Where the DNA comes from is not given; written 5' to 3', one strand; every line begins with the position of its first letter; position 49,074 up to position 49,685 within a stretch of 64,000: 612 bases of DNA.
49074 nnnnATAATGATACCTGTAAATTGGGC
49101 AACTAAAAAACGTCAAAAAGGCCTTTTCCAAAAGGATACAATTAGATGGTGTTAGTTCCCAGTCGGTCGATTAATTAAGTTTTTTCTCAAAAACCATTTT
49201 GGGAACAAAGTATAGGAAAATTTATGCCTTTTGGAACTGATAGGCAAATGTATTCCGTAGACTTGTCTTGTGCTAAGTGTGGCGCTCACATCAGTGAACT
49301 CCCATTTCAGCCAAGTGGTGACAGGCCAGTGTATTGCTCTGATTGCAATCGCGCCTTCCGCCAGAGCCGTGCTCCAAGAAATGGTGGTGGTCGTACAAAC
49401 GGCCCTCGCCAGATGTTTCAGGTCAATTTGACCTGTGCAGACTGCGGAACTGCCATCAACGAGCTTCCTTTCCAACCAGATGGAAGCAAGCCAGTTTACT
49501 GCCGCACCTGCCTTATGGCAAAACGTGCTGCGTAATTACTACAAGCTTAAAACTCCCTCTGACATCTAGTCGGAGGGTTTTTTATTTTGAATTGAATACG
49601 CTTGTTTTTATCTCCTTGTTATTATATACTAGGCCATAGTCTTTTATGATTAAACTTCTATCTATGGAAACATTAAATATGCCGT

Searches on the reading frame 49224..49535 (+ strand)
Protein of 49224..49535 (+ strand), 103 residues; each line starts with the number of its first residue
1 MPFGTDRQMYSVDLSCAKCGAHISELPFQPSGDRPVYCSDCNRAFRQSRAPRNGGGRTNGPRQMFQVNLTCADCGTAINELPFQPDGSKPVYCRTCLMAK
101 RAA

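Call 73: search_protein_families(library=pfam, proteins=[window:49224-49535:+], max_evalue=0.001)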
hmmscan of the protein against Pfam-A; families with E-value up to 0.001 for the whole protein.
window:49224-49535:+ (103 aa): 3 families
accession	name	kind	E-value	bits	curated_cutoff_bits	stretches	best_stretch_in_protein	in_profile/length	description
PF23477.1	zf_Tbcl_2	-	2.9e-25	88.1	27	2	7-43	1-34/37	Probable treble clef zinc finger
PF18439.7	zf_UBZ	-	0.00027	21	25.6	0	15-25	4-14/32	Ubiquitin-Binding Zinc Finger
PF08271.17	Zn_Ribbon_TF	-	0.00042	20.2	29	0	68-81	19-32/43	TFIIB zinc-binding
